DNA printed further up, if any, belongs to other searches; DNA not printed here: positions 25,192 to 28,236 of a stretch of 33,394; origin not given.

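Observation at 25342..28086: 914-aa SIR2-domain protein with a large unassignable C-terminal region: candidate single-gene NAD-depleting defence protein in an archaeal island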

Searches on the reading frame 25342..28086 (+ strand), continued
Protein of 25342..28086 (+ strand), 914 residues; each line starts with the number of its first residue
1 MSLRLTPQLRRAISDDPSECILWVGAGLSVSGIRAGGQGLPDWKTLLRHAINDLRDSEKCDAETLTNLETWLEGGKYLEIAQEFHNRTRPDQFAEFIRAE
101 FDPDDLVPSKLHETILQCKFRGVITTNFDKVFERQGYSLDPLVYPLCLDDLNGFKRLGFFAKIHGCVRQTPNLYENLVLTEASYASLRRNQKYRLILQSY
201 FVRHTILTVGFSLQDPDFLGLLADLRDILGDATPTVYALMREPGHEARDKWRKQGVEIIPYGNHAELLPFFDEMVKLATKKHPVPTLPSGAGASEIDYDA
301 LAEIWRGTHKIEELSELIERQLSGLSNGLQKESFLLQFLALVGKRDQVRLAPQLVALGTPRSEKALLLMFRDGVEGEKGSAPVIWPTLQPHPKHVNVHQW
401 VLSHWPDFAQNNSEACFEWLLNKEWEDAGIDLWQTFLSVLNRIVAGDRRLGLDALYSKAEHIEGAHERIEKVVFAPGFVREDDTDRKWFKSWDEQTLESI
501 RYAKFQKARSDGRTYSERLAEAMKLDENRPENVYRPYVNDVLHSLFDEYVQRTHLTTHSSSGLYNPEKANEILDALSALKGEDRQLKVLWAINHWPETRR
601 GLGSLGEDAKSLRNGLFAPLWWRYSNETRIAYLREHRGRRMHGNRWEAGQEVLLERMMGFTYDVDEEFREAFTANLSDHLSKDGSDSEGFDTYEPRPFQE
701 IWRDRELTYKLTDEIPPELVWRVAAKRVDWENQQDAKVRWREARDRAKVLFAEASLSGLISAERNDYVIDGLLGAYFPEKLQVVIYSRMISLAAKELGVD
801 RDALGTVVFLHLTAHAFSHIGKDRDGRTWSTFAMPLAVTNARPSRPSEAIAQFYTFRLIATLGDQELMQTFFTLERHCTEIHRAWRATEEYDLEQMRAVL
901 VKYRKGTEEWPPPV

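Call 21: find_encoding_contigs(protein=P0028, flank=10000, max_places=2)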
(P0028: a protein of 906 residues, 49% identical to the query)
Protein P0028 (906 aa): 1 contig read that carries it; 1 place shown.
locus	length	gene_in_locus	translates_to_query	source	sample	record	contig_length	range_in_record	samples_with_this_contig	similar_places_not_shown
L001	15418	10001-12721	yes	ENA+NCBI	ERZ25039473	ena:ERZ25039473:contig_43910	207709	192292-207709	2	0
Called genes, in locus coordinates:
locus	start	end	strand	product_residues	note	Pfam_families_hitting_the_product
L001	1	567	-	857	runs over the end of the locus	PF13385:Laminin_G_3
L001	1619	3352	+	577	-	-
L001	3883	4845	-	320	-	PF01261:AP_endonuc_2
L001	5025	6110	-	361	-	PF02449:Glyco_hydro_42 (weak)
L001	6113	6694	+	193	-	-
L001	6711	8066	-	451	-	-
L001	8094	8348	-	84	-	-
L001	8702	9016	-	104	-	-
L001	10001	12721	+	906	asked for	PF13289:SIR2_2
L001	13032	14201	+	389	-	PF01609:DDE_Tnp_1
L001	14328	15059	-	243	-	-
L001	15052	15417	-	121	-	?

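Call 22: find_encoding_contigs(protein=P0014, flank=10000, max_places=2)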
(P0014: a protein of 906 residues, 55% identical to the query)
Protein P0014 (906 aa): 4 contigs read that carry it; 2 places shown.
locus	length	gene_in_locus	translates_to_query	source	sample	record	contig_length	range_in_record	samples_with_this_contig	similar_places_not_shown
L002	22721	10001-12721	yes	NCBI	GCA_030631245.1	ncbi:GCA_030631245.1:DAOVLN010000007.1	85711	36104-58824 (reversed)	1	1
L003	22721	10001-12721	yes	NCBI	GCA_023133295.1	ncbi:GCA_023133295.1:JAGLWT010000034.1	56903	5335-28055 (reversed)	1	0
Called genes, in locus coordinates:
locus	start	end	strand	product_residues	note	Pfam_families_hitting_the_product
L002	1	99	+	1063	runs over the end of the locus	PF02384:N6_Mtase, PF07669:Eco57I (faint), PF18135:Type_ISP_C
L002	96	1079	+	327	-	-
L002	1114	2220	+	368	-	PF14082:SduA_C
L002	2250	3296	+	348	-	PF04245:NA37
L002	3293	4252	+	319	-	PF04607:RelA_SpoT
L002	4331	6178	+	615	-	PF13304:AAA_21, PF13175:AAA_15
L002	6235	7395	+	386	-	-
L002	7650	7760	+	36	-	-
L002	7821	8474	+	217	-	-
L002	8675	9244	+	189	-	-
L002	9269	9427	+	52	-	-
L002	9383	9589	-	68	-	-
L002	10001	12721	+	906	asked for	PF13289:SIR2_2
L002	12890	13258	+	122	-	-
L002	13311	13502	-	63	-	-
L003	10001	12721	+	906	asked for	PF13289:SIR2_2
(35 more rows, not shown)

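Call 23: find_encoding_contigs(protein=P0016, flank=10000, max_places=1)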
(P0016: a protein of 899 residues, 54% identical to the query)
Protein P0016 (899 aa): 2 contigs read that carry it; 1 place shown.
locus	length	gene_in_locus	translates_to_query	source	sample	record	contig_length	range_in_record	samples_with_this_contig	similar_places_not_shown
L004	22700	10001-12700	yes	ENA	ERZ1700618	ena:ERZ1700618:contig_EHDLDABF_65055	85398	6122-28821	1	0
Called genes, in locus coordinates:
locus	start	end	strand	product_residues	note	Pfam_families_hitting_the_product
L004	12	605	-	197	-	PF00589:Phage_integrase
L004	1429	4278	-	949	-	PF08751:TrwC, PF01443:Viral_helicase1 (faint), PF13245:AAA_19, PF13604:AAA_30, PF22232:TraI_hel_assoc_N (weak), PF13538:UvrD_C_2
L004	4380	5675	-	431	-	PF10412:TrwB_AAD_bind, PF13191:AAA_16 (faint), PF02534:T4SS-DNA_transf, PF12696:TraG-D_C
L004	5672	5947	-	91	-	-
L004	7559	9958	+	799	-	-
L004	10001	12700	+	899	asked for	PF13289:SIR2_2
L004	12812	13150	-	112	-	PF21983:NikA-like (weak)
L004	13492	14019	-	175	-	-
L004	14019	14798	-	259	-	-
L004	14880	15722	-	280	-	-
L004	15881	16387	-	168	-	-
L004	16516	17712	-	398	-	PF14317:YcxB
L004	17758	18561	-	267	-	-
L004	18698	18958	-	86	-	-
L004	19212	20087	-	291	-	-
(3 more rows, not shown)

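Call 24: find_encoding_contigs(protein=P0044, flank=10000, max_places=1)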
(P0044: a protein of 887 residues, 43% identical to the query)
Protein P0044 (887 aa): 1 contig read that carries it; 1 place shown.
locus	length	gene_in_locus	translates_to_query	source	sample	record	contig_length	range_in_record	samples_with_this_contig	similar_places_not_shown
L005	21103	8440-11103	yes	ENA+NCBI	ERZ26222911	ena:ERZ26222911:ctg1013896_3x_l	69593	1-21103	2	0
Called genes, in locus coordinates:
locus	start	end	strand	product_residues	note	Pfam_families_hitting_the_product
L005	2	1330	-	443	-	?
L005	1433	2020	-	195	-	PF12728:HTH_17, PF00072:Response_reg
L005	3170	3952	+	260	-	PF20360:DUF6655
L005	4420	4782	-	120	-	PF13817:DDE_Tnp_IS66_C (weak)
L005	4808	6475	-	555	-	PF00078:RVT_1, PF01844:HNH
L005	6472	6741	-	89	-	-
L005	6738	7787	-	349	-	PF13546:DDE_5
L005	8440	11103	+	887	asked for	PF13289:SIR2_2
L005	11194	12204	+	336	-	PF02899:Phage_int_SAM_1 (weak), PF13495:Phage_int_SAM_4 (weak), PF00589:Phage_integrase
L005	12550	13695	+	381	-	-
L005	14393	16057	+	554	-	PF13384:HTH_23 (faint), PF13936:HTH_38 (faint), PF00665:rve, PF22483:Mu-transpos_C_2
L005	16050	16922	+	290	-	PF01695:IstB_IS21, PF00308:Bac_DnaA (weak)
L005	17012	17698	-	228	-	-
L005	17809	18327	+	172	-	-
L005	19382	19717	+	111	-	-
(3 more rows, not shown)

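Call 25: find_encoding_contigs(protein=P0045, flank=10000, max_places=1)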
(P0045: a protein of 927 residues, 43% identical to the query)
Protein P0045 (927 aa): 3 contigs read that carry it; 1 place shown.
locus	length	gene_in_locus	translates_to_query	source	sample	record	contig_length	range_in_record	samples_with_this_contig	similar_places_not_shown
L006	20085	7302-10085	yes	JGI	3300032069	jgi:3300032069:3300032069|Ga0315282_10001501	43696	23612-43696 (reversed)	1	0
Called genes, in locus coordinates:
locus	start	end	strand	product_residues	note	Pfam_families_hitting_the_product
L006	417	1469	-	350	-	PF01488:Shikimate_DH (weak)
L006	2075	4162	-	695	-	PF00654:Voltage_CLC, PF00571:CBS, PF02080:TrkA_C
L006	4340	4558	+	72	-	-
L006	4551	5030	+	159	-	PF11149:DUF2924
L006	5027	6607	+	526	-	PF00239:Resolvase, PF07508:Recombinase, PF13408:Zn_ribbon_recom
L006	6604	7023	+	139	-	-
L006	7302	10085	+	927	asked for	PF13289:SIR2_2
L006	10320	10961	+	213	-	PF01726:LexA_DNA_bind, PF00717:Peptidase_S24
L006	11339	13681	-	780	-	PF02585:PIG-L (faint)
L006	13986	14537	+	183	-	-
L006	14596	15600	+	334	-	-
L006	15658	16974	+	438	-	PF01120:Alpha_L_fucos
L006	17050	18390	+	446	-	PF10142:PhoPQ_related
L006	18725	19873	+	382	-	PF02638:GHL10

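Call 26: find_encoding_contigs(protein=P0020, flank=10000, max_places=1)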
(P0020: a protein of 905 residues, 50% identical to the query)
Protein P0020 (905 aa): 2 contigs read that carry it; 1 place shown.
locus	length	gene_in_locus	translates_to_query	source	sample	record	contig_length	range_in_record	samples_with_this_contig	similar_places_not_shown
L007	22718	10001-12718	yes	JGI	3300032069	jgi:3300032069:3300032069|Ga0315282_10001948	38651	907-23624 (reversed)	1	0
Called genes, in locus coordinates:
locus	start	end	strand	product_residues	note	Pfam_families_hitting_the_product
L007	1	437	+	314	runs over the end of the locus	PF03401:TctC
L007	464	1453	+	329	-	PF03480:DctP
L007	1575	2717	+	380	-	PF00557:Peptidase_M24 (weak)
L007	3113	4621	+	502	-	PF00496:SBP_bac_5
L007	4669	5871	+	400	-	PF13458:Peripla_BP_6, PF01094:ANF_receptor (faint)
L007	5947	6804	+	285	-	PF02653:BPD_transp_2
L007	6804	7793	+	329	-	PF02653:BPD_transp_2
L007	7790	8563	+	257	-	PF13476:AAA_23 (faint), PF00005:ABC_tran, PF13304:AAA_21 (faint), PF12399:BCA_ABC_TP_C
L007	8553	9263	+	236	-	PF00005:ABC_tran, PF13304:AAA_21 (faint)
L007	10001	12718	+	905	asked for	PF13289:SIR2_2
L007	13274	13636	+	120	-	-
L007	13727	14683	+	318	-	PF13643:DUF4145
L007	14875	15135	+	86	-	-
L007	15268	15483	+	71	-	PF09720:Unstab_antitox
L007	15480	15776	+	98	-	PF05016:ParE_toxin (weak)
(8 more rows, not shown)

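Call 44: find_related_loci(query=A1, collection=genome_contigs, flank=10000)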
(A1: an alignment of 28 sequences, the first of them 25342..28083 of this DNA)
Query A1 (914 aa) in genome_contigs; peptide patterns used: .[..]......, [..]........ (x = any residue, [..] = any of these).
215 stretches matched a pattern; 115 encode a relative of the query (tblastn E <= 1e-3); the best 80 are kept; 80 distinct loci.
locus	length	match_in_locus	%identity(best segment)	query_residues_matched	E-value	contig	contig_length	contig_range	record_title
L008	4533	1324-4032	60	1-912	0e+0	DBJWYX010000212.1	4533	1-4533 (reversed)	MAG TPA_asm: Candidatus Wunengus sp. YC64 NODE_8475_length_4533_cov_5.548682, whole genome shotgun sequence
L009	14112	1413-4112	57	1-912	0e+0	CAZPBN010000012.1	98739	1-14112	MAG TPA_asm: uncultured Eubacteriales bacterium isolate SRP141376_co1_219 genome assembly, contig: NODE_541_length_98739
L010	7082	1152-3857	50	1-912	0e+0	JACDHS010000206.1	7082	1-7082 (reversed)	MAG: Verrucomicrobia bacterium isolate MGR_bin444 SD2911_NODE_2915_length_7082_cov_2.278792, whole genome shotgun sequen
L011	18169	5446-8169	49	1-912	0e+0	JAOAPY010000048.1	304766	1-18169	MAG: Acidobacteria bacterium isolate RYN_26 scaffold_6962111, whole genome shotgun sequence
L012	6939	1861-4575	47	1-912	0e+0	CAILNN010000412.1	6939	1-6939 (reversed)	MAG: uncultured Verrucomicrobia bacterium isolate AM-lipid-02-D2_bin-0035 genome assembly, contig: bin-0035:412/423, who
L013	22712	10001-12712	55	1-912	0e+0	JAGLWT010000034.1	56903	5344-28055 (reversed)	MAG: bacterium isolate RS_12_30 ZL285.bin.30.fa_34, whole genome shotgun sequence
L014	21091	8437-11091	43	2-912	0e+0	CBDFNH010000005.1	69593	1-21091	MAG: Mariniblastus sp. isolate 844e0ca8-63de-4b7c-a7b1-361d2aa9ca28 genome assembly, contig: contig_5, whole genome shot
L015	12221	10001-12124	45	1-714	0e+0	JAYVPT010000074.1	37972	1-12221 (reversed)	MAG: Ferruginibacter sp. isolate GL72_DN_metabinner_8 GL72_DN_metabinner_8_73, whole genome shotgun sequence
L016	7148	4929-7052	45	1-714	0e+0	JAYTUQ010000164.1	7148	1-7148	MAG: Saprospiraceae bacterium isolate GFS_5581 GFS_5581_163, whole genome shotgun sequence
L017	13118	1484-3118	54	1-543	0e+0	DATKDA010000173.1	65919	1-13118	MAG TPA_asm: Pyrinomonadaceae bacterium isolate SMAG_U14460 k141_1997656, whole genome shotgun sequence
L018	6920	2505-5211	45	1-912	0e+0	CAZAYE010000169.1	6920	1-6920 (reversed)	MAG TPA_asm: uncultured Enterobacteriaceae bacterium isolate binchicken_co21_381 genome assembly, contig: NODE_11899_len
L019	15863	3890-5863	46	246-912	0e+0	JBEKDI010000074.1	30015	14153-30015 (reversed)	MAG: Verrucomicrobiota bacterium isolate SPRUCE 17 SPRUCE_17_74, whole genome shotgun sequence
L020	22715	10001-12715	45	1-911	0e+0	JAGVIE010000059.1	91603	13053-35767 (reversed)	MAG: Bacteroidetes bacterium isolate DeMMO2_4 c_000000104071, whole genome shotgun sequence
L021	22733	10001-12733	49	1-914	0e+0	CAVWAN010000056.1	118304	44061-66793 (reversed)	MAG: uncultured Acidobacteriaceae bacterium isolate MFD03726.bin.2.160 genome assembly, contig: contig_29324, whole geno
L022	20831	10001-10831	50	1-277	2e-86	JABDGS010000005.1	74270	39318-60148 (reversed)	MAG: Bacteroidetes bacterium isolate BWOrgHeat_Nextera47_MAG5 3300021020.a:Ga0206931_1008, whole genome shotgun sequence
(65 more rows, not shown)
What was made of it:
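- All full-length relatives in GTDB are bacterial (call 44).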

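Call 65: find_encoding_contigs(protein=P0001, flank=10000, max_places=4)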
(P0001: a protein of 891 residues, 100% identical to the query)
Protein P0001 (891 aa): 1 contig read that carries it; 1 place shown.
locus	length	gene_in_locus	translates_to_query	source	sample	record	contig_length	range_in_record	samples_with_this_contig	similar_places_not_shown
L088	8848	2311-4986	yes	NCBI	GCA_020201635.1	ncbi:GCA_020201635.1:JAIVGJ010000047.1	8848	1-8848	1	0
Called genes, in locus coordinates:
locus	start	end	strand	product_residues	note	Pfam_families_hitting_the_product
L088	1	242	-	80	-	?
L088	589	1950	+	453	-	-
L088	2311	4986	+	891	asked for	PF13289:SIR2_2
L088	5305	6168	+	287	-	PF02661:Fic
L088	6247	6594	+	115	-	PF25213:HVO_A0261_N (faint)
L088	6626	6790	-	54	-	-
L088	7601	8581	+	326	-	PF02661:Fic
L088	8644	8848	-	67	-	?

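Call 73: search_dna_similar(query=window:25342-28083:+, collection=plasmids, mode=protein, max_rows=15)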
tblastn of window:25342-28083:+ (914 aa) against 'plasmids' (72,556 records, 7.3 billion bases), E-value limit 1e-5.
Records with a match: 67; places in all: 67; records where one place covers at least 80% of the query: 0.
Best place of each record, by identity: <60% 67.
By first word of the organism name: Lactiplantibacillus 18; Rhizobium 16; Vibrio 9; Bacillus 8; Photobacterium 3; Salmonella 3; Burkholderia 2; Sinorhizobium 2; Hymenobacter 1; Sphingomonas 1; and 4 more.
By predicted mobility (MOB-suite, as given by PLSDB): conjugative 23; non-mobilizable 22; mobilizable 22.
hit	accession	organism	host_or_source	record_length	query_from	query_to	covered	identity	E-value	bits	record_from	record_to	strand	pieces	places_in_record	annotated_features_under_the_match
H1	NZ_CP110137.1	Hymenobacter sp. YIM 151858-1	whole organism,soil sample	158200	1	274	30%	29.1%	2e-19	102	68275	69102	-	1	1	SIR2 family protein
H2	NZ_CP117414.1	Sphingomonas naphthae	Single cell,Oil contaminated soil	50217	12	281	30%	27.0%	1e-10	74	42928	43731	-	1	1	SIR2 family protein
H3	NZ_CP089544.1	Spirosoma oryzicola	Single cell,Surface layer of rice grains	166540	11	278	29%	27.1%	1e-11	77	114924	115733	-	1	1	SIR2 family protein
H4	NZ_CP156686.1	Burkholderia stagnalis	Bacterial cells,soils collected in ...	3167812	21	278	28%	27.8%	2e-15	89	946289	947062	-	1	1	none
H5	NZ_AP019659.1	Vibrio ponticus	-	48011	20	276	28%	26.6%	3e-8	66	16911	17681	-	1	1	SIR2 family protein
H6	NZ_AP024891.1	Vibrio pectenicida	-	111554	21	284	29%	24.8%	2e-10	73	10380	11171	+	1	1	SIR2 family protein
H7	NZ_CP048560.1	Agrobacterium fabrum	walnut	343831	24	259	26%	27.6%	6e-8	65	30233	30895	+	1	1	SIR2 family protein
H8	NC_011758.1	Methylorubrum extorquens CM4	-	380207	18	237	24%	29.4%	6e-11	74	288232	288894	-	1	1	SIR2 family protein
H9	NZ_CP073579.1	Photobacterium sp. GJ3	-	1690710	20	284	29%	24.4%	3e-11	76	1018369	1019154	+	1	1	record has no annotation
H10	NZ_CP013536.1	Rhizobium phaseoli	Phaseolus vulgaris,Whole ...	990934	19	259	26%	26.8%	2e-6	60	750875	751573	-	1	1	SIR2 family protein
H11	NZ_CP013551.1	Rhizobium phaseoli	Phaseolus vulgaris,Whole ...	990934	19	259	26%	26.8%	2e-6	60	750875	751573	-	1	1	SIR2 family protein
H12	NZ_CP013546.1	Rhizobium phaseoli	Phaseolus vulgaris,Whole ...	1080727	19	259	26%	26.8%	2e-6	60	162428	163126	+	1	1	record has no annotation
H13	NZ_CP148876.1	Salmonella enterica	Homo sapiens,single cell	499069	20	275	28%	25.0%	2e-11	76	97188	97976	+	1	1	SIR2 family protein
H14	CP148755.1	Salmonella enterica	Pig,single cell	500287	20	275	28%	25.0%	2e-11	76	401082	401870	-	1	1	SIR2 family protein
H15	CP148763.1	Salmonella enterica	Pig,single cell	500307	20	275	28%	25.0%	2e-11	76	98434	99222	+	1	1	SIR2 family protein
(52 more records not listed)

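Call 81: find_encoding_contigs(protein=P0047, flank=10000, max_places=1)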
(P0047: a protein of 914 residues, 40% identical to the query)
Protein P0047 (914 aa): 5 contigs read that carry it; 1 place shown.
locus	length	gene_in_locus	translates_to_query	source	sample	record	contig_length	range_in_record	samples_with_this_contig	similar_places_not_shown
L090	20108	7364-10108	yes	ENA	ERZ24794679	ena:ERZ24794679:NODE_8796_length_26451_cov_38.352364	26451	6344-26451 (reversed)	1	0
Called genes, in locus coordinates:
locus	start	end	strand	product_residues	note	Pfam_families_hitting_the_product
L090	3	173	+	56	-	?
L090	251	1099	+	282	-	PF01978:TrmB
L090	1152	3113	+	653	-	PF12768:Rax2, PF17164:DUF5122 (faint), PF26660:PH_41 (faint), PF12768:Rax2 (weak), PF13620:CarboxypepD_reg (faint), PF18962:Por_Secre_tail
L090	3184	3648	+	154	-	-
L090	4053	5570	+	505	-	-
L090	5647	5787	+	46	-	-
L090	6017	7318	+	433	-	-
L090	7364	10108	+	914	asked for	PF13289:SIR2_2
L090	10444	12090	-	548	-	PF03485:Arg_tRNA_synt_N, PF00750:tRNA-synt_1d, PF05746:DALR_1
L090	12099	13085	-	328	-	PF01073:3Beta_HSD, PF01370:Epimerase, PF04321:RmlD_sub_bind, PF05368:NmrA, PF07993:NAD_binding_4, PF13460:NAD_binding_10, PF16363:GDP_Man_Dehyd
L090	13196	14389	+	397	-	PF00155:Aminotran_1_2, PF00266:Aminotran_5, PF01053:Cys_Met_Meta_PP (weak)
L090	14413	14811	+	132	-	-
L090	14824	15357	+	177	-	PF13238:AAA_18, PF13207:AAA_17 (weak)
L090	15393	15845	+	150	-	PF00383:dCMP_cyt_deam_1, PF14437:MafB19-deam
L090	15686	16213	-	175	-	-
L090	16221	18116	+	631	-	PF07715:Plug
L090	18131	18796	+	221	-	PF02572:CobA_CobO_BtuR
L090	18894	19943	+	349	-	-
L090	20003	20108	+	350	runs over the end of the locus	PF01398:JAB (weak), PF01476:LysM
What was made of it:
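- One locus (L090) shows neither mobile-element nor defence genes (call 81). One context is housekeeping (call 81).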

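Call 82: find_encoding_contigs(protein=P0031, flank=10000, max_places=1)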
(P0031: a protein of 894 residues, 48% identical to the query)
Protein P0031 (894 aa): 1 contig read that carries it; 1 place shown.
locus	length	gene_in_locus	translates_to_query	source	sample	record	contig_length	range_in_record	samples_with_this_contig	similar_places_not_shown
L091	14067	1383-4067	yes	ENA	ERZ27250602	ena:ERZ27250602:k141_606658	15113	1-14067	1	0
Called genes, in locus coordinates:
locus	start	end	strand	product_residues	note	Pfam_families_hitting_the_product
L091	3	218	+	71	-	?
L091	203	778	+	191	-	PF04383:KilA-N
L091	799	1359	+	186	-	-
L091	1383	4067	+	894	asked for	PF13289:SIR2_2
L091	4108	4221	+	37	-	-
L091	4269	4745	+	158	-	PF11611:DUF4352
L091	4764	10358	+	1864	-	PF13195:DUF4011, PF13086:AAA_11, PF13245:AAA_19 (faint), PF13087:AAA_12, PF18741:MTES_1575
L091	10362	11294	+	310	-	PF14338:Mrr_N, PF04471:Mrr_cat, PF22722:NA-iREase1 (weak), PF13156:Mrr_cat_2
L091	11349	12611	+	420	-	PF04326:SLFN_AlbA_2, PF13749:HATPase_c_4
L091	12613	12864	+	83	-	PF21247:Fic-like_C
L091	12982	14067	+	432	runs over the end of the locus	PF25788:Ig_Rha78A_N (faint)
